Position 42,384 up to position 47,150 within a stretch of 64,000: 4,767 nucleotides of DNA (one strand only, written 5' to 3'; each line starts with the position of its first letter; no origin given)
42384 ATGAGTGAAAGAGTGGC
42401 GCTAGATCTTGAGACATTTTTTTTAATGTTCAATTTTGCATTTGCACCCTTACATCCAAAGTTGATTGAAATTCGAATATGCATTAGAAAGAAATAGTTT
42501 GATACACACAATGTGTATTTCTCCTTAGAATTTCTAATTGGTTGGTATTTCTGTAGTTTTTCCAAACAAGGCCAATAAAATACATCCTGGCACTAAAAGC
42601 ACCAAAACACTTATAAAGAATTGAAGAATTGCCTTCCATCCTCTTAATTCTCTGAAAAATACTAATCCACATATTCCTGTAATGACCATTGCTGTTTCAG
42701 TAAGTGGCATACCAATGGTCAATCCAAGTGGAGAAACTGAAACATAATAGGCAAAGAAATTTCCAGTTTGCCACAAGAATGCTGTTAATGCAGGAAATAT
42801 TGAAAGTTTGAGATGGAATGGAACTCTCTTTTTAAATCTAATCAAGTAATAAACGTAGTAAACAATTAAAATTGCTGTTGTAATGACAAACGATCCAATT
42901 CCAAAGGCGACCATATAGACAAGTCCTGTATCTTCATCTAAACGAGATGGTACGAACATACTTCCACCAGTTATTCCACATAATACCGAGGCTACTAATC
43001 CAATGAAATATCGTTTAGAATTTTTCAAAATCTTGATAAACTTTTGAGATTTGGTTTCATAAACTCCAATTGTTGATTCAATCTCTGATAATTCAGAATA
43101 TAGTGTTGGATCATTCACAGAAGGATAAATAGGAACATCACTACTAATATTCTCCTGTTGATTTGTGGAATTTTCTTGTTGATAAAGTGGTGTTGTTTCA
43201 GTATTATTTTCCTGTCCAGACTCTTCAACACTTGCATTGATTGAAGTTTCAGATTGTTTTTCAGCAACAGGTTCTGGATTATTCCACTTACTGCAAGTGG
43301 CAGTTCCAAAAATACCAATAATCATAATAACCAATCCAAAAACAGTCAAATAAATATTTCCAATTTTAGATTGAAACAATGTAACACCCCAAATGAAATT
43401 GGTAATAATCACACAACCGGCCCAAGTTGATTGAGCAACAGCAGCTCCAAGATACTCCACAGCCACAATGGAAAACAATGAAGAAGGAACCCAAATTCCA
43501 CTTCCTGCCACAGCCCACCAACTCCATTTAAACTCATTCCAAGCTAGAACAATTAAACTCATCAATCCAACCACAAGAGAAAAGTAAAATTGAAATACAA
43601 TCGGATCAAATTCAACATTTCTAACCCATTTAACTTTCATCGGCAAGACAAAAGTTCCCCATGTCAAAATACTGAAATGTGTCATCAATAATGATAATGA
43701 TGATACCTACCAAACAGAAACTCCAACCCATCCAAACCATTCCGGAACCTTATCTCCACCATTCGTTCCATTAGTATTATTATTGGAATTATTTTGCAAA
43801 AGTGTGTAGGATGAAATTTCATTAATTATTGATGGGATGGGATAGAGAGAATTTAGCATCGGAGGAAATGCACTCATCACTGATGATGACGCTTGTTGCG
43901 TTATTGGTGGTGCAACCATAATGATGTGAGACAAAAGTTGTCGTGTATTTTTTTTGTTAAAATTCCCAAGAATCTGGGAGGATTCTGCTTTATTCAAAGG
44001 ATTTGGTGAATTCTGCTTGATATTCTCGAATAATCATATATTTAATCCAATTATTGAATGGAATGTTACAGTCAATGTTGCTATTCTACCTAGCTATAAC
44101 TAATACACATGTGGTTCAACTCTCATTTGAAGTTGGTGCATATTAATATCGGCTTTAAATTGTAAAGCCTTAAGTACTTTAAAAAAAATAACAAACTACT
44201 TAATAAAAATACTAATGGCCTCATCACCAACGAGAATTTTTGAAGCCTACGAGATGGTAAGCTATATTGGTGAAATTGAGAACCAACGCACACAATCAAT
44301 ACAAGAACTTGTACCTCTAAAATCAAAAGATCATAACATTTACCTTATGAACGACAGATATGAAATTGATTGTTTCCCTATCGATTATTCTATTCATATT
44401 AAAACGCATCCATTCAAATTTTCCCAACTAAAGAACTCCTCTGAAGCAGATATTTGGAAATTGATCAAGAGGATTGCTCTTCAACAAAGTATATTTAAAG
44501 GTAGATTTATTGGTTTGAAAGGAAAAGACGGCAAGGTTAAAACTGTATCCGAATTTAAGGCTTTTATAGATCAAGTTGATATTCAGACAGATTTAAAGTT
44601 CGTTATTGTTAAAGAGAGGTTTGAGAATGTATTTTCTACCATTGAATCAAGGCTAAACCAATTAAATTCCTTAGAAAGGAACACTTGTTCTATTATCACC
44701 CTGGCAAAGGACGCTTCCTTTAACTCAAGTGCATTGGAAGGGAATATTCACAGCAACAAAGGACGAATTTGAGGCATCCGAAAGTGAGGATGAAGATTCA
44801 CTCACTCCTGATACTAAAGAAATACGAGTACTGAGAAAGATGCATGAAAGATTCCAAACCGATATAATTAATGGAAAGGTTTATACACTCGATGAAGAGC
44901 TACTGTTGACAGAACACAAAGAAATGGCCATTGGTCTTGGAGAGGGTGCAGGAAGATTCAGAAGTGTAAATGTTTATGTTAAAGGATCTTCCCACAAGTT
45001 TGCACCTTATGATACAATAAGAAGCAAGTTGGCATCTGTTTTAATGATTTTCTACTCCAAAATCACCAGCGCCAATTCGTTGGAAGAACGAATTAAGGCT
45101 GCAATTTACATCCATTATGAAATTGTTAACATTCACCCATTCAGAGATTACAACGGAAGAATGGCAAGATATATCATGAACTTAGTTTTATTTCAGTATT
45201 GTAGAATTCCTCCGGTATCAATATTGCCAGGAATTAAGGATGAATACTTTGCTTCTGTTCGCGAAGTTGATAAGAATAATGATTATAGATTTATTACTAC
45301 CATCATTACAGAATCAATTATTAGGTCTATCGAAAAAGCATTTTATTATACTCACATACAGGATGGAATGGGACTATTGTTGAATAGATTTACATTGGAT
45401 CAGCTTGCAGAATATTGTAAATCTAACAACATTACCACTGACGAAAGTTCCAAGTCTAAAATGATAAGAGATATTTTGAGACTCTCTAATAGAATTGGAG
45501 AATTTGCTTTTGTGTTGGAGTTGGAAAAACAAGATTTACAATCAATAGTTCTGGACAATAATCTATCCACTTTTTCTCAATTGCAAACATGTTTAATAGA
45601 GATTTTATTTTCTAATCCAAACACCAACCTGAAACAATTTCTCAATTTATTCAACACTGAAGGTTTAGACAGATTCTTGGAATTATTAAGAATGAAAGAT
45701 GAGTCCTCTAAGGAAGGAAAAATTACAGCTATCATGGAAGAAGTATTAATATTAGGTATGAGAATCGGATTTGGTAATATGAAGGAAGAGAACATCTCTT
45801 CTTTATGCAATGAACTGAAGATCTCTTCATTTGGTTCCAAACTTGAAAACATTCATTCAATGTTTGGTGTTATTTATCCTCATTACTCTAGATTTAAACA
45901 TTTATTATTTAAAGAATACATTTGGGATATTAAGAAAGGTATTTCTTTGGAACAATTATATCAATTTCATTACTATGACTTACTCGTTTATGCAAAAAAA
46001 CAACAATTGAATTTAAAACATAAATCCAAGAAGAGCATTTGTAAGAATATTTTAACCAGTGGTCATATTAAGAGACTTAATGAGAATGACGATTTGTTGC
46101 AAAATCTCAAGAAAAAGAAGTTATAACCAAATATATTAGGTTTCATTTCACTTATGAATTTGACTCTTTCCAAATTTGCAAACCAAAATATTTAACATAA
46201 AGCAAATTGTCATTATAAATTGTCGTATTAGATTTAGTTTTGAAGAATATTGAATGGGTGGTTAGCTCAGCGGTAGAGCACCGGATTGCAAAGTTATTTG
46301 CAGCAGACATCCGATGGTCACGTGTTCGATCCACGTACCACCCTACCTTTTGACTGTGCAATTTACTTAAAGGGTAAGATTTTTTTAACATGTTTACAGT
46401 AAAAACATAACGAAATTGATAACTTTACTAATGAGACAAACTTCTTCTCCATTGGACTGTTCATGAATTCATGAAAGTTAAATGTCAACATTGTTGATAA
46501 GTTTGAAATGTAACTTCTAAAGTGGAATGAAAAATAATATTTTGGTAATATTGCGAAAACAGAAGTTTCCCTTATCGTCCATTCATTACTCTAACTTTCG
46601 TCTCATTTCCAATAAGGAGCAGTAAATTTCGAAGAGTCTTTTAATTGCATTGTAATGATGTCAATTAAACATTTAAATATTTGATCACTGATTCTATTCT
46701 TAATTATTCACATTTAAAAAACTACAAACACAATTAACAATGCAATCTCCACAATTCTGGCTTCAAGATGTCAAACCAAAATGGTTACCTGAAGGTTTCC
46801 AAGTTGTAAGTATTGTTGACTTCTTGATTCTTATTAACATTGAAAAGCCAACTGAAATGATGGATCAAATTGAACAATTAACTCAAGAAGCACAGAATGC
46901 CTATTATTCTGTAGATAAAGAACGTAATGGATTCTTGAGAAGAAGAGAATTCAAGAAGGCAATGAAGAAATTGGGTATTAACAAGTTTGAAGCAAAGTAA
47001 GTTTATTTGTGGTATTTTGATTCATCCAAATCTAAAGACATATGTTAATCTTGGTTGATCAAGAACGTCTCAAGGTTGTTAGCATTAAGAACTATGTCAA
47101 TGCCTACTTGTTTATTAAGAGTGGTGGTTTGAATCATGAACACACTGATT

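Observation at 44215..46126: Eukaryotic class-II Fic-domain (AMPylase-like) gene split by a +1 frame change between the inhibitory helix and the Fic core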

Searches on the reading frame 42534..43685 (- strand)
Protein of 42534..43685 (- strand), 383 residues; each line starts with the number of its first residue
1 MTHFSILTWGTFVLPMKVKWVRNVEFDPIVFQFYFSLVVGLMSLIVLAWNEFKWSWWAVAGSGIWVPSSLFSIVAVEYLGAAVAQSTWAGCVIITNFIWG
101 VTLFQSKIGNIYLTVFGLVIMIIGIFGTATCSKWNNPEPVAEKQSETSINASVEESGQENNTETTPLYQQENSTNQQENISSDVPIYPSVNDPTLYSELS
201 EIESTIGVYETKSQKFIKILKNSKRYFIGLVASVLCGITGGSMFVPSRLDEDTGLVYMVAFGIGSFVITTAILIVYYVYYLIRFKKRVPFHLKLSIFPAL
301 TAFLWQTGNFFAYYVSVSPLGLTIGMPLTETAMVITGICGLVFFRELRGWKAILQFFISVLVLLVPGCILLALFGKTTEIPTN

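Call 52: search_protein_families(library=pfam, proteins=[window:42534-43685:-], max_evalue=0.001)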
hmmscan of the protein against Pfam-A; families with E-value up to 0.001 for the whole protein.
window:42534-43685:- (383 aa): 2 families
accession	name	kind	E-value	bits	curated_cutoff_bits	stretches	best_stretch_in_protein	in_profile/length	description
PF07857.17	TMEM144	-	1e-13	51.5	26.2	1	4-372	9-329/332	Transmembrane family, TMEM144 of transporters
PF06800.18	Sugar_transport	-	8.1e-06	25.8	26.3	1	282-373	190-279/280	Sugar transport protein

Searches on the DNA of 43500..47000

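Call 15: search_rna_families(source=window, start=43500, end=47000, threshold=evalue, max_evalue=1)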
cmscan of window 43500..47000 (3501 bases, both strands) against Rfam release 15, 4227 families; matches with E-value up to 1: 3.
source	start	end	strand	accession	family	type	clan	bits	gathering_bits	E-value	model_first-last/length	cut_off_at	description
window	46256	46344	+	RF00005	tRNA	Gene; tRNA;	CL00001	54.7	29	2.8e-10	1-71/71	no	tRNA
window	46075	46141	+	RF01991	SECIS_5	Cis-reg;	-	26.3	50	0.063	1-66/66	no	Selenocysteine insertion sequence 5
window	44756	44813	+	RF01123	sR35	Gene; snRNA; snoRNA; CD-box;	-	21.3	60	0.031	1-57/57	no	Small nucleolar RNA sR35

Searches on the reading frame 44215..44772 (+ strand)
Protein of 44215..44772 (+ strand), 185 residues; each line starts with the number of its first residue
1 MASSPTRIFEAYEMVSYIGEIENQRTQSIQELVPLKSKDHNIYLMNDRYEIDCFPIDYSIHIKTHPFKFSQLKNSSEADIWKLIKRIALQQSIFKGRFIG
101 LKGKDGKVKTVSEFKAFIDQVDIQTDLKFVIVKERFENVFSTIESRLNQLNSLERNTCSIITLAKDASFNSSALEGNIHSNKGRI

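Call 3: search_protein_families(library=pfam, proteins=[window:44215-44769:+], max_evalue=1)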
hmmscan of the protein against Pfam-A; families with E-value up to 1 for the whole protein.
window:44215-44769:+ (185 aa): 2 families
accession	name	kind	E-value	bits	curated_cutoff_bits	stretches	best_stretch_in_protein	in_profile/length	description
PF10984.13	DUF2794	-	0.15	12.6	27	1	57-92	26-61/85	Protein of unknown function (DUF2794)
PF04532.17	DUF587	-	0.16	11.7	25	1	45-72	183-210/227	Protein of unknown function (DUF587)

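Call 11: find_encoding_contigs(protein=window:44215-44772:+, flank=5000, max_places=6)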
Protein window:44215-44772:+ (185 aa): no gene with exactly this product is on record in the collection.

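Call 12: search_solved_structures(query=window:44215-44769:+, max_evalue=10, show_alignments=2)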
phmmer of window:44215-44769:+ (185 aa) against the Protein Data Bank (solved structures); distinct sequences matched with E-value up to 10: 0.

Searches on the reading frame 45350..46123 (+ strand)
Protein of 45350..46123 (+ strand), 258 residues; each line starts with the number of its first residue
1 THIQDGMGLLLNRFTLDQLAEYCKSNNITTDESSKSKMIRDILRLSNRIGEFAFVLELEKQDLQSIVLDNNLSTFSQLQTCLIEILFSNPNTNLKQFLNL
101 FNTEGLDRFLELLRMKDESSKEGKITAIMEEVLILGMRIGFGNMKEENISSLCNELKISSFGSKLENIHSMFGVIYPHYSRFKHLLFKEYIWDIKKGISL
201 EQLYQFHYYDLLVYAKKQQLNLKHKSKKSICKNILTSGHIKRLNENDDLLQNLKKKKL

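Call 40: search_protein_families(library=pfam, proteins=[window:45350-46123:+], max_evalue=1)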
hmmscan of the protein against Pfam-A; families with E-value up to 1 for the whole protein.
window:45350-46123:+ (258 aa): 2 families
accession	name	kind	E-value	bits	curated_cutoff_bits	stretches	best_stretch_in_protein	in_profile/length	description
PF11044.13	TMEMspv1-c74-12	-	0.087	13.4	25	1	206-230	18-42/49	Plectrovirus spv1-c74 ORF 12 transmembrane protein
PF20776.3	SLS1_N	-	0.13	13.3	24.4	1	10-38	35-63/97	SLS1 protein N-terminal domain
